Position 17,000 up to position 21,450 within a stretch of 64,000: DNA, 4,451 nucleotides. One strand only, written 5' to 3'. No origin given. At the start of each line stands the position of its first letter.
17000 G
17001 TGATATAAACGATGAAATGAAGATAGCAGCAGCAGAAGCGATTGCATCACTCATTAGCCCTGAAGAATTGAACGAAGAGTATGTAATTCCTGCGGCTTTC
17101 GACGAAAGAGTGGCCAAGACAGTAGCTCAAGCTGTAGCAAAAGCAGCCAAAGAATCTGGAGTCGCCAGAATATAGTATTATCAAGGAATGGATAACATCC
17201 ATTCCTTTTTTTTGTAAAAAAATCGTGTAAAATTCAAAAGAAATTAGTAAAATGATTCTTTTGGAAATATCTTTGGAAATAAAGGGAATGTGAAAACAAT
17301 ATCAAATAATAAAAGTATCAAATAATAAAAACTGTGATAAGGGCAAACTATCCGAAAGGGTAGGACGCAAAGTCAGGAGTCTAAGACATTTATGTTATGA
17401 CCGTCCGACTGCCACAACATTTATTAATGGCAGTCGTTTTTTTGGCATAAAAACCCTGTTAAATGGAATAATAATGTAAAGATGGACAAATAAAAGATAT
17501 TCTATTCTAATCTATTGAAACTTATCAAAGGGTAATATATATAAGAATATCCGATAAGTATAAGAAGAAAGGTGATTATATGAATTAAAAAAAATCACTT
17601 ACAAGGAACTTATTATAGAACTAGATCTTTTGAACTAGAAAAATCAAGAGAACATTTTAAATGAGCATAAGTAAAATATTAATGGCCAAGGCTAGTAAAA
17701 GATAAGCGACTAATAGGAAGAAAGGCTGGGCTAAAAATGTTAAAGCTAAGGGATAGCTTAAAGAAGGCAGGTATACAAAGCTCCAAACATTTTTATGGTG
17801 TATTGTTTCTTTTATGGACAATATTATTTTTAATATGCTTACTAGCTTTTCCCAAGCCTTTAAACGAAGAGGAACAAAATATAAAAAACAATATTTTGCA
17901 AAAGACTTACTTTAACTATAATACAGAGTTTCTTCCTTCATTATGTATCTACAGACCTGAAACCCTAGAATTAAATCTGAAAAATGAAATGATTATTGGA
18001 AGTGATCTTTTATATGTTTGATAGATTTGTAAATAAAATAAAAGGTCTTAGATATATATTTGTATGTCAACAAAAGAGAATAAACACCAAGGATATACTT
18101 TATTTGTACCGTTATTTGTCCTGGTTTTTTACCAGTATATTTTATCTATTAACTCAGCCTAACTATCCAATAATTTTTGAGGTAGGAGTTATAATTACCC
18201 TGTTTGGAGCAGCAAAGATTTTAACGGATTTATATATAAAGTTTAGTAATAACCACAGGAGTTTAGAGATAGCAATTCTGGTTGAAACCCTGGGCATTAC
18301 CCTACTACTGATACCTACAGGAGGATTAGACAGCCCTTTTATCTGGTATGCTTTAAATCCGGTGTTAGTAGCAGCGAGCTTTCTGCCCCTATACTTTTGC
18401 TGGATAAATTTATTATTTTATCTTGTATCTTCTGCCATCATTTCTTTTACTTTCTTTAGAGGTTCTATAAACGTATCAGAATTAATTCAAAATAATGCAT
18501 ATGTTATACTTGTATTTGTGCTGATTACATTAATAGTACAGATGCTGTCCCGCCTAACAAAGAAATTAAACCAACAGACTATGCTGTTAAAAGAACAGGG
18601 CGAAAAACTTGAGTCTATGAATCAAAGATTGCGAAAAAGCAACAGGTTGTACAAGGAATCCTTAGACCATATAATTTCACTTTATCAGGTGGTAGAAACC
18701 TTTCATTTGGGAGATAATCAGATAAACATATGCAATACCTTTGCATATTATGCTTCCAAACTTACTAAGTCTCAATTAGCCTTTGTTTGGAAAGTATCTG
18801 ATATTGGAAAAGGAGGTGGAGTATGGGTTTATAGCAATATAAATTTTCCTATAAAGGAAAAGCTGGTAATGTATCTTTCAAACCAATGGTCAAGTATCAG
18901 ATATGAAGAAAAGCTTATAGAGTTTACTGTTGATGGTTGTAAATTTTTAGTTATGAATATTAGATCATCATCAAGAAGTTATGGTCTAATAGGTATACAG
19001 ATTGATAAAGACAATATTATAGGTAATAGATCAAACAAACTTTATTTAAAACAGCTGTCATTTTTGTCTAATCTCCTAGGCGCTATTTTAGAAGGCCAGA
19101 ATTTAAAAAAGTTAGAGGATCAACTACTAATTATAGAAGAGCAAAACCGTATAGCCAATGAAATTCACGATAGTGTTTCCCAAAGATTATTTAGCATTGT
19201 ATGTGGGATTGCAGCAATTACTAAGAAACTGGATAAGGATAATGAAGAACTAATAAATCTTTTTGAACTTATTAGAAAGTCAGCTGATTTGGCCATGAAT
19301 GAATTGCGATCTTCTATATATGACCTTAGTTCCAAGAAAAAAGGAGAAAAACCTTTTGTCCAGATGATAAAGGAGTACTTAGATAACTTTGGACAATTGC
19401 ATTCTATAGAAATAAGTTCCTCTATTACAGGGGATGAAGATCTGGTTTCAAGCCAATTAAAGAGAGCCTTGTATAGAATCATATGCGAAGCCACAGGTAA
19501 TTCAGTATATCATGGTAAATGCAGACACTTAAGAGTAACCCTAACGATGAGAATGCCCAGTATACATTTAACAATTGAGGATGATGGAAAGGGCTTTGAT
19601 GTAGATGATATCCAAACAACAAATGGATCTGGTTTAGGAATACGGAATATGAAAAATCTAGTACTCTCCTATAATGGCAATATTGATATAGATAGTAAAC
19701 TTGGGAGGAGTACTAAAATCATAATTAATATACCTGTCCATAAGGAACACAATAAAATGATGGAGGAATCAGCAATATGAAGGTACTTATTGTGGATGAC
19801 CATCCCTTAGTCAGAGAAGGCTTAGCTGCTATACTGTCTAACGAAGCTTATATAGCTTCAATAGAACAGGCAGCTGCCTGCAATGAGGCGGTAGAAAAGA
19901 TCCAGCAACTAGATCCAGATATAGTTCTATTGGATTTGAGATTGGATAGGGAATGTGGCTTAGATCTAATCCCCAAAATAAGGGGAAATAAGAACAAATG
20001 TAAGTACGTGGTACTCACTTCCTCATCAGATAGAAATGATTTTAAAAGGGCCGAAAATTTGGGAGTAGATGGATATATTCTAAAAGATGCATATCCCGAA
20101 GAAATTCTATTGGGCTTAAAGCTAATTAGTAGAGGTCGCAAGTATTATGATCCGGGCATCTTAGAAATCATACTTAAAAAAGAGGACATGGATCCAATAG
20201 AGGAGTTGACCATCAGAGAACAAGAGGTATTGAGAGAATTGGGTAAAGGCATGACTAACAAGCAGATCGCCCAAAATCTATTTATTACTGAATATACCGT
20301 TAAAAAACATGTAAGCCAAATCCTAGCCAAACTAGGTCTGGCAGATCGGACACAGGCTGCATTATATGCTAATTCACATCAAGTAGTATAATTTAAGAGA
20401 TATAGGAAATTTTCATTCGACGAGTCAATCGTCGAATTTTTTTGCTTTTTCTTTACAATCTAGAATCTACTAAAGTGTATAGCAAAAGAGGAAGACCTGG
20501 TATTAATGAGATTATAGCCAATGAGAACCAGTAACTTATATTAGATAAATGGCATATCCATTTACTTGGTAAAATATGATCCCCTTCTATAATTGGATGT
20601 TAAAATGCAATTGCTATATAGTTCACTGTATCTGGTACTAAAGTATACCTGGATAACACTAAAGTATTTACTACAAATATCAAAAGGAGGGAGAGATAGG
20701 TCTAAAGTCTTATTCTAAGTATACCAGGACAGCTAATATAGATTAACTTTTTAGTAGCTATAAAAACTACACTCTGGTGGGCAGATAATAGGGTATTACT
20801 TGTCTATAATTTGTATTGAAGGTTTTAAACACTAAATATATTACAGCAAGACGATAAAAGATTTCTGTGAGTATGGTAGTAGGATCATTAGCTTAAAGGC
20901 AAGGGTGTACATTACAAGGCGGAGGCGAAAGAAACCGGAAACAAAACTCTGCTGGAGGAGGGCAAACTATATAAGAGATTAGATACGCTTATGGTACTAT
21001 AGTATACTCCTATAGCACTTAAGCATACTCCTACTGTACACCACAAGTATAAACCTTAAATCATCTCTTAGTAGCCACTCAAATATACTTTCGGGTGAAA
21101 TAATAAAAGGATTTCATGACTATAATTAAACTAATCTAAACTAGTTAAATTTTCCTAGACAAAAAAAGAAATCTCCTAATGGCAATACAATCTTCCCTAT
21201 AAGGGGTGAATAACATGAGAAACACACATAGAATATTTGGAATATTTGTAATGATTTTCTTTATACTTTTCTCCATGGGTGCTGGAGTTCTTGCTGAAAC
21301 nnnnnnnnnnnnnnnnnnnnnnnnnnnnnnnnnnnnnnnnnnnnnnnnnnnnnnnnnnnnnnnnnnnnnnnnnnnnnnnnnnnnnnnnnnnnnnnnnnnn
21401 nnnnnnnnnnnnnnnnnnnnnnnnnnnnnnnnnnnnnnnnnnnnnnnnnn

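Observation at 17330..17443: c-di-GMP-I riboswitch whose terminator 5' arm is the aptamer 3' strand (predicted ON switch), heading a two-component operon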

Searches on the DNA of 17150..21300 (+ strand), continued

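Call 25: search_with_rna_model(model_id=R2, sources=[window, L001, L002, L003, L004, L005, L006, L007, L008, L009, L010, L011, L012, L013, L014, L015, L016, L017, L018, L019, L020, L021, L022, L023, L024, L025, L026, L027, L028, L029, L030, L031, L032, L033, L034, L035, L036, L037, L038, L039, L040, L041, L042, L043, L044, L045, L046, L047, L048, L049, L050, L051, L052, L053, L054, L055, L056, L057, L058, L059, L060, L061, L062, L063, L064, L065, L066, L067, L068, L069, L070, L071, L072, L073, L074, L075, L076, L077, L078, L079, L080], max_evalue=0.1)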
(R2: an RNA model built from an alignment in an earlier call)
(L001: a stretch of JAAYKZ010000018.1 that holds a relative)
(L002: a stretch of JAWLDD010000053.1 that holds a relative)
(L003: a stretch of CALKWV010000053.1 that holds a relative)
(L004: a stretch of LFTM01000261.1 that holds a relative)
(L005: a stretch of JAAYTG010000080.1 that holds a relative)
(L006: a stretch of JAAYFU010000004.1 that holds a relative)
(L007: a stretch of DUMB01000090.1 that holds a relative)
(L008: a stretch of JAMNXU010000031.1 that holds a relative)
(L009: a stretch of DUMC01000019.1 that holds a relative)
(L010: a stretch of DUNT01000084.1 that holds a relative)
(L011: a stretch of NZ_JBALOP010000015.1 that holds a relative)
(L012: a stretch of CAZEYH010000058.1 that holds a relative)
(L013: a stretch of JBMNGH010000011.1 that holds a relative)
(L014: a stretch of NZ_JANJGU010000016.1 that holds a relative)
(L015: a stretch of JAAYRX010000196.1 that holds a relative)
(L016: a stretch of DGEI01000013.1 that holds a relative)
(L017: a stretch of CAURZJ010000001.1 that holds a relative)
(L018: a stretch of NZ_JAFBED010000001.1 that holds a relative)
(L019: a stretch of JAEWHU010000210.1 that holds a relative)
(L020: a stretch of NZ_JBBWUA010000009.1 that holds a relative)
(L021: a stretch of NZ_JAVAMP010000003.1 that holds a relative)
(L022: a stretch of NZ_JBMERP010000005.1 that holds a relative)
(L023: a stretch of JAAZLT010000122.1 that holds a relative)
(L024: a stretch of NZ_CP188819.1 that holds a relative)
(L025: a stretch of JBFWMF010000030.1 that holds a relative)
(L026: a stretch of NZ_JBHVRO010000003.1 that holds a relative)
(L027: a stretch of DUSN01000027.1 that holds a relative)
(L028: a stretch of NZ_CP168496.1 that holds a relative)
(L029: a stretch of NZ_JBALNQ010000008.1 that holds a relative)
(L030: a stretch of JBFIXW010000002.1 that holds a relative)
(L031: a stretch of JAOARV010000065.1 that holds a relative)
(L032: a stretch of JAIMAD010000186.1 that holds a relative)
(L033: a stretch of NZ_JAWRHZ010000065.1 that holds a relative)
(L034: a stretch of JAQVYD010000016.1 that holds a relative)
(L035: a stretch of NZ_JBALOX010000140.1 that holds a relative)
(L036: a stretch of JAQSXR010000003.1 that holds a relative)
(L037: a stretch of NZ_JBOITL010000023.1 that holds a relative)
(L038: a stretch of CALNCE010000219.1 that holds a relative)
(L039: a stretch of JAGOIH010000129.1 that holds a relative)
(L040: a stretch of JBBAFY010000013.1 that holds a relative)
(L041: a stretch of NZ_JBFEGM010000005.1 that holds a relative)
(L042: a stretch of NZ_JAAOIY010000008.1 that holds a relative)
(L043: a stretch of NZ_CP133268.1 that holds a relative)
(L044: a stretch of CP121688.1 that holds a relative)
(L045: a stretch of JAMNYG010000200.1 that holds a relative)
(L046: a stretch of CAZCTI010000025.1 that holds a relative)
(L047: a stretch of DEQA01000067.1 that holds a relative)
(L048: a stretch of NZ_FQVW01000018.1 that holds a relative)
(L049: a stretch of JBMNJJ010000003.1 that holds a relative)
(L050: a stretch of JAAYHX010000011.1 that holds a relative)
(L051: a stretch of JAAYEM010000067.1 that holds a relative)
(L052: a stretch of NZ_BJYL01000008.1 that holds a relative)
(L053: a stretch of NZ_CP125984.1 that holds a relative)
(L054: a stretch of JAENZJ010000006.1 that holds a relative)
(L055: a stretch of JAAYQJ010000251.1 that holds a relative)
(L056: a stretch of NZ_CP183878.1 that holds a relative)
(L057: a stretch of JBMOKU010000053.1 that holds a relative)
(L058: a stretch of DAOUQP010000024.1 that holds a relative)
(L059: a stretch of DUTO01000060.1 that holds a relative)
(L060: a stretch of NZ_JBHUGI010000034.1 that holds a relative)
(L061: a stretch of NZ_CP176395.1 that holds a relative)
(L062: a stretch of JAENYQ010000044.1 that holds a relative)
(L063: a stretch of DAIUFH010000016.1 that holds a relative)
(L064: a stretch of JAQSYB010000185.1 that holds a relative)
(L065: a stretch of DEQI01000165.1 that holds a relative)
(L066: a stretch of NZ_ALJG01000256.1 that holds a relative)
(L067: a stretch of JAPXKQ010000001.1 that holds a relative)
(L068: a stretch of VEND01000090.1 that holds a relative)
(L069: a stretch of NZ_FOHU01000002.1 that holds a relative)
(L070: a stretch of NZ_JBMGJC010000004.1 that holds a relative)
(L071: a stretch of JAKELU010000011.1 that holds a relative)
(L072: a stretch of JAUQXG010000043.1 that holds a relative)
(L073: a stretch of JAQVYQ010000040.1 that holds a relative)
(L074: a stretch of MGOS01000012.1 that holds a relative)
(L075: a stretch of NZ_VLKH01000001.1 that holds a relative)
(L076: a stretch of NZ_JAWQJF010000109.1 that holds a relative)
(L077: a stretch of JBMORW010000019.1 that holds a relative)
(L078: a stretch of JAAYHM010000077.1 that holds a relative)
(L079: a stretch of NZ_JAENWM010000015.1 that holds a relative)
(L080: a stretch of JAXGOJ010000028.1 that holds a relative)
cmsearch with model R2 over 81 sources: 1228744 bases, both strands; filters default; matches with E-value up to 0.1: 52.
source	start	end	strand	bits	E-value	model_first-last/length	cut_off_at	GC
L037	7720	7803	+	93.8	1.8e-24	1-84/84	no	0.45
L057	7560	7643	+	88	1e-22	1-84/84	no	0.5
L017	7757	7841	+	83.2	2.8e-21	1-84/84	no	0.52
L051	7752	7835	+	83.1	3e-21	1-84/84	no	0.45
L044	7760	7843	+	79.6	3.3e-20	1-84/84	no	0.42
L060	7728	7810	+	72.5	4.8e-18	1-84/84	no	0.41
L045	6684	6767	+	71.7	8.4e-18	1-84/84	no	0.43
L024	6029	6112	+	69.2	4.6e-17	1-84/84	no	0.46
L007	6643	6726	+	68.7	6.7e-17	1-84/84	no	0.39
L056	10409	10491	+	66.8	2.5e-16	1-84/84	no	0.4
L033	7669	7750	+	66.6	2.9e-16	1-84/84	no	0.38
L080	11414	11497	+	66.1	3.9e-16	1-84/84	no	0.5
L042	6271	6354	+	66.1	4.1e-16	1-84/84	no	0.43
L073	7828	7912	+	65.7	5.1e-16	1-84/84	no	0.44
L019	745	827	+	64.7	1e-15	1-84/84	no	0.4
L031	7760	7843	+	64.5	1.2e-15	1-84/84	no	0.48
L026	6046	6130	+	64.1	1.6e-15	1-84/84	no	0.44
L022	6271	6352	+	64.1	1.6e-15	1-84/84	no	0.46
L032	3314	3396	+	63.4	2.6e-15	1-84/84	no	0.46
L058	1732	1813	+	63.3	2.8e-15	1-84/84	no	0.38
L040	5890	5972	+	62.8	4e-15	1-84/84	no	0.41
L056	7268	7350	+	62.5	4.8e-15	1-84/84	no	0.37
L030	7565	7648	+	61.7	8.2e-15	1-84/84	no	0.4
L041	5930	6012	+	61.3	1.1e-14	1-84/84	no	0.42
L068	7879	7962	+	60.9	1.5e-14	1-84/84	no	0.36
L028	6160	6244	+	60.9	1.5e-14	1-84/84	no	0.42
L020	7804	7887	+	60.6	1.8e-14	1-84/84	no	0.55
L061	7095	7180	+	60.2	2.3e-14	1-84/84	no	0.48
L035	3649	3729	+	59.9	3e-14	1-84/84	no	0.46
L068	3171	3254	+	59.8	3.1e-14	1-84/84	no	0.49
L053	5903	5985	+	59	5.3e-14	1-84/84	no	0.42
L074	7704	7788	+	59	5.5e-14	1-84/84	no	0.41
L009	7790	7873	+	58.9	5.9e-14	1-84/84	no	0.5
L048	7462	7545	+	58.8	6.1e-14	1-84/84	no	0.48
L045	7862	7944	+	58.7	6.7e-14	1-84/84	no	0.54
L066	4616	4698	+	58.5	7.7e-14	1-84/84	no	0.4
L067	7817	7900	+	58.5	7.9e-14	1-84/84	no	0.48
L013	5531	5615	+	58.4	8.1e-14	1-84/84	no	0.53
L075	7791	7873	+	58.1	1e-13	1-84/84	no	0.45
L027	771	853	+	57.1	2.1e-13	1-84/84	no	0.43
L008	3882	3965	+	56.5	3.1e-13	1-84/84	no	0.44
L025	7804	7887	+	56.1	4e-13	1-84/84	no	0.56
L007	7808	7891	+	56.1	4.2e-13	1-84/84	no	0.5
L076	5462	5543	+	55.7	5.5e-13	1-84/84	no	0.38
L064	1630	1714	+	53.7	2.1e-12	1-84/84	no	0.4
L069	7703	7786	+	52.3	5.5e-12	1-84/84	no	0.43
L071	7848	7932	+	47.9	1.2e-10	1-84/84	no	0.46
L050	7737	7818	+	46.3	3.6e-10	1-84/84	no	0.49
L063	7791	7873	+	41.6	9.6e-09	1-84/84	no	0.51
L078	4833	4917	+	40.5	2e-08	1-84/84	no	0.46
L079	4063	4144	+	38.8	6.4e-08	1-84/84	no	0.32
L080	6789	6872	+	29.3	4.6e-05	1-84/84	no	0.56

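Call 55: search_rna_families(sources=[L051, L044, L060, L045, L024, L007, L033, L042], threshold=gathering)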
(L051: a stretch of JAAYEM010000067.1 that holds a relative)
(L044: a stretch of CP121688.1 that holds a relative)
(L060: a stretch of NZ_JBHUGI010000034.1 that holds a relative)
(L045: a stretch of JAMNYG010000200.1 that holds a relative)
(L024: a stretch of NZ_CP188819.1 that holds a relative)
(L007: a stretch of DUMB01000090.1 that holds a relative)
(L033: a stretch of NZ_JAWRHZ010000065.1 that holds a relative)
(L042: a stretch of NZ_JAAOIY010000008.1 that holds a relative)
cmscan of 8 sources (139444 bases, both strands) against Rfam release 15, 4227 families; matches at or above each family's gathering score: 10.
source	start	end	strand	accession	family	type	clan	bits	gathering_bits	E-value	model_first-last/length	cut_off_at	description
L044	7760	7843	+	RF01786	c-di-GMP-II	Cis-reg; riboswitch;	CL00127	81.1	53.5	1.8e-16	1-84/84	no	Cyclic di-GMP-II riboswitch aptamer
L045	6684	6767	+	RF01786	c-di-GMP-II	Cis-reg; riboswitch;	CL00127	80.5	53.5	2.7e-16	1-84/84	no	Cyclic di-GMP-II riboswitch aptamer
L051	7752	7835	+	RF01786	c-di-GMP-II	Cis-reg; riboswitch;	CL00127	78.1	53.5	1.2e-15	1-84/84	no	Cyclic di-GMP-II riboswitch aptamer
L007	7808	7892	+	RF01786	c-di-GMP-II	Cis-reg; riboswitch;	CL00127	77.2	53.5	2.2e-15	1-84/84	no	Cyclic di-GMP-II riboswitch aptamer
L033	7669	7752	+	RF01786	c-di-GMP-II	Cis-reg; riboswitch;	CL00127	76.6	53.5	3.4e-15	1-84/84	no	Cyclic di-GMP-II riboswitch aptamer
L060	7728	7811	+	RF01786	c-di-GMP-II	Cis-reg; riboswitch;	CL00127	76.5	53.5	3.5e-15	1-84/84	no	Cyclic di-GMP-II riboswitch aptamer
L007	6644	6726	+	RF01786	c-di-GMP-II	Cis-reg; riboswitch;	CL00127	76.3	53.5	4e-15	1-84/84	no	Cyclic di-GMP-II riboswitch aptamer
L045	7862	7946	+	RF01786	c-di-GMP-II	Cis-reg; riboswitch;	CL00127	73.4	53.5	2.6e-14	1-84/84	no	Cyclic di-GMP-II riboswitch aptamer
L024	6029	6112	+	RF01786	c-di-GMP-II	Cis-reg; riboswitch;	CL00127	73.1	53.5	3.2e-14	1-84/84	no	Cyclic di-GMP-II riboswitch aptamer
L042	6271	6354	+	RF01786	c-di-GMP-II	Cis-reg; riboswitch;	CL00127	68.4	53.5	6.9e-13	1-84/84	no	Cyclic di-GMP-II riboswitch aptamer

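Call 60: search_with_rna_model(model_id=R1, source=window, start=20380, end=21260, filters=off, max_evalue=10, show_alignments=2)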
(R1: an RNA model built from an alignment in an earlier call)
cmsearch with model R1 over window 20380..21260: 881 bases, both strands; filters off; matches with E-value up to 10: 7.
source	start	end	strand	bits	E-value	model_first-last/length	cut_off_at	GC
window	20669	20745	+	6.5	0.17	1-86/86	no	0.32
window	20951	21001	+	4.2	0.62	1-86/86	no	0.39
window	21105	21164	-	3.1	1.2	1-86/86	no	0.22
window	20416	20455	-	2.9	1.3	1-86/86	no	0.32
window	20872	20896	-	1.7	2.8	1-86/86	no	0.32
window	20540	20556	+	0.1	7.1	1-86/86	no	0.24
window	20478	20493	+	-0.2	8.2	1-86/86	no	0.31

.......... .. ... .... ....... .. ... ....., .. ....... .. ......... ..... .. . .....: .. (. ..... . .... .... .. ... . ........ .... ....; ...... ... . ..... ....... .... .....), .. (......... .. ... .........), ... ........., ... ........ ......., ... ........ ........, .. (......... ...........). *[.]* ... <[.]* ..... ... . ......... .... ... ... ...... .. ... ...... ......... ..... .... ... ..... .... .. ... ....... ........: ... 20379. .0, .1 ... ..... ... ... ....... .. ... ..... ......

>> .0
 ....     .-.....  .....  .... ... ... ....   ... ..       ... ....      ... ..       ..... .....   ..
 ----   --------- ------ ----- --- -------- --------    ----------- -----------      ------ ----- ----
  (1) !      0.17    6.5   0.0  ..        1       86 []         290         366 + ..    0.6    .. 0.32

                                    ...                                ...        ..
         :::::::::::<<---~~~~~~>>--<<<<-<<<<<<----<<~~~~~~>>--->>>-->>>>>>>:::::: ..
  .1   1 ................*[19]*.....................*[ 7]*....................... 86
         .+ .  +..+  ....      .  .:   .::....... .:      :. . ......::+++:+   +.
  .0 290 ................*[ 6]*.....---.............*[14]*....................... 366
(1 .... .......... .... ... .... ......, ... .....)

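Call 68: search_with_rna_model(model_id=R1, sources=[L081, L082, L083, L084, L085], max_evalue=0.01)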
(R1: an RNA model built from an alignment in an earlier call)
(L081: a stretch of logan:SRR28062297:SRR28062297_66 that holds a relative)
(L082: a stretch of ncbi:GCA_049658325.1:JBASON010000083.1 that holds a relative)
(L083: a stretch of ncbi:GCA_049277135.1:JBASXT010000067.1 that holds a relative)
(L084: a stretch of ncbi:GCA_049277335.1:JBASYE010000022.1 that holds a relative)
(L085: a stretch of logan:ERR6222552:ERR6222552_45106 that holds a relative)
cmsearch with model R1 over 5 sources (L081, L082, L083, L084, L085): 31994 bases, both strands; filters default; matches with E-value up to 0.01: 5.
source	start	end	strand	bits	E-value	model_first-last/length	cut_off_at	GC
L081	1819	1903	+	97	5.5e-23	1-86/86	no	0.47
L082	1819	1903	+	97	5.5e-23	1-86/86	no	0.47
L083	1819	1903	+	97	5.5e-23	1-86/86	no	0.47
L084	1819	1903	+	97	5.5e-23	1-86/86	no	0.47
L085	1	62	+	63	2.5e-14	24-86/86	5'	0.47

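Call 70: search_rna_families(sources=[L004, L006, L010, L011, L012, L014, L016, L018], threshold=gathering)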
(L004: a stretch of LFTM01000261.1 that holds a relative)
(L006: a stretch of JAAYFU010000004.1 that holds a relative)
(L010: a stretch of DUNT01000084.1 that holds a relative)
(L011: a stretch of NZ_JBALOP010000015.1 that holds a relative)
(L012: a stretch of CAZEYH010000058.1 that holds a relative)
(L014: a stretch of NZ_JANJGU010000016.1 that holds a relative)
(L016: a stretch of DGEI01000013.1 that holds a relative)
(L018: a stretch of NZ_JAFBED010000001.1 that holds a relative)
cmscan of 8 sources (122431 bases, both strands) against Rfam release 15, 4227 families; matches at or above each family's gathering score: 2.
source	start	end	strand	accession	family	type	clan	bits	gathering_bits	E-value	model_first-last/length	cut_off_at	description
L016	14377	14481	+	RF00162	SAM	Cis-reg; riboswitch;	CL00012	95.9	44.4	1.5e-21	1-108/108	no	SAM riboswitch aptamer (S box leader)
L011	16258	16547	-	RF02514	5_ureB_sRNA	Gene; sRNA;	-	95.6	40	1.9e-23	1-292/292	no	5' ureB small RNA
